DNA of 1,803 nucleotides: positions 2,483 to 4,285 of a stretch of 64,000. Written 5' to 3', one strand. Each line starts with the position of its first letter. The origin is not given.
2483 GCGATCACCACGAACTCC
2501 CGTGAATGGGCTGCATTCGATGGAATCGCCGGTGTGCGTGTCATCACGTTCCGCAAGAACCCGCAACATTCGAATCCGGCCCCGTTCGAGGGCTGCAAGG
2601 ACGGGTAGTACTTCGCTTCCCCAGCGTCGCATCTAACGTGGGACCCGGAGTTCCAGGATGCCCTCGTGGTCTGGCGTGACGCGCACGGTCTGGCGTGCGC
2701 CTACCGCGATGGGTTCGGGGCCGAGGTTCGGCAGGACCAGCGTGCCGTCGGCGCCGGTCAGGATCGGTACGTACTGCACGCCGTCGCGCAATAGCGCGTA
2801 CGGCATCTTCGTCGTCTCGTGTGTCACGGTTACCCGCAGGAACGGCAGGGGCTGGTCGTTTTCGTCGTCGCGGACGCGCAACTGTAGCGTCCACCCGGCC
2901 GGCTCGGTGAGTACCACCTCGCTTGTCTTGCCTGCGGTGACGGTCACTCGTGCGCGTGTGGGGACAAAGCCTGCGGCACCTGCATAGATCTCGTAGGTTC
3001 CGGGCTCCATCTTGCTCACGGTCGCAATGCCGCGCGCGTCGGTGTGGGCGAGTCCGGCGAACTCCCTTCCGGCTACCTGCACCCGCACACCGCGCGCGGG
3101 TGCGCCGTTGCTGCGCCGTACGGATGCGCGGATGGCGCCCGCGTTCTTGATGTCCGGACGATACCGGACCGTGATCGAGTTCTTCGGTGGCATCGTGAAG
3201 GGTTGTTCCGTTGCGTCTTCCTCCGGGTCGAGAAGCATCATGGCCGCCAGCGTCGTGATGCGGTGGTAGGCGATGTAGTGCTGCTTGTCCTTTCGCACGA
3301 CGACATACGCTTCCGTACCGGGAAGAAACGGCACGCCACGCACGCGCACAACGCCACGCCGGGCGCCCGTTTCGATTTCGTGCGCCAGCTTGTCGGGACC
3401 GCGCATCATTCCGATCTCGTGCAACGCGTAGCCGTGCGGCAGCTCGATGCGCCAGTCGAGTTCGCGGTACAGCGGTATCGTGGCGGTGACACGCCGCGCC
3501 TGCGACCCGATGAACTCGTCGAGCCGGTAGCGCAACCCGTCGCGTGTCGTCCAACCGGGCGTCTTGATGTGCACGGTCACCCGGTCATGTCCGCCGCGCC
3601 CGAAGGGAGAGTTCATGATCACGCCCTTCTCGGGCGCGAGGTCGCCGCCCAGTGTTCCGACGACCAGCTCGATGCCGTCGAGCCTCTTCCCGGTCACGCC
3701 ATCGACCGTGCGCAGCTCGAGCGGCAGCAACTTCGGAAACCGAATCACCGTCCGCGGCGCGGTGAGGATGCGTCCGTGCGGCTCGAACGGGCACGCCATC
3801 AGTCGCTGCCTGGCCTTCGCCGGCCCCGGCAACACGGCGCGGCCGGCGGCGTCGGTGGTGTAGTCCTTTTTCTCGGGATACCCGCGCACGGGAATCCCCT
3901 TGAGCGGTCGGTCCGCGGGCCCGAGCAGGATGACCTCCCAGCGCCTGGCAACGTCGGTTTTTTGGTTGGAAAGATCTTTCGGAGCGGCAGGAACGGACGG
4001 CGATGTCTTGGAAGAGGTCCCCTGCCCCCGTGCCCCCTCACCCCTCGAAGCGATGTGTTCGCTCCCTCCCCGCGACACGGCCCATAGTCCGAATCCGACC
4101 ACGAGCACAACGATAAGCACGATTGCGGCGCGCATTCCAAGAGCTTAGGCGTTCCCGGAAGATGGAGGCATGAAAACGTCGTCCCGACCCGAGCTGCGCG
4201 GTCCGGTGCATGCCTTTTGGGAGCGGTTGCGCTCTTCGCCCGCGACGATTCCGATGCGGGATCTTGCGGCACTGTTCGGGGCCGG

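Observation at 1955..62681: Twenty exact copies of a non-palindromic 12-mer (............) concentrated at gene boundaries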

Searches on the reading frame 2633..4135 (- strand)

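Call 7: search_protein_families(library=pfam, proteins=[window:2633-4135:-])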
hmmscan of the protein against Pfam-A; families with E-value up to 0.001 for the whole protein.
window:2633-4135:- (500 aa): 3 families
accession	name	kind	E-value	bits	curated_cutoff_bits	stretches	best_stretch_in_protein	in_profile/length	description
PF13620.12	CarboxypepD_reg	-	9.3e-16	58.4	32.3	1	335-409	2-79/82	Carboxypeptidase regulatory-like domain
PF14686.12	fn3_3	-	5.4e-05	23.3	24.4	1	363-406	29-74/75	Polysaccharide lyase family 4, domain II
PF13715.12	CarbopepD_reg_2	-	0.00012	22.4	32.2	0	341-408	8-73/88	CarboxypepD_reg-like domain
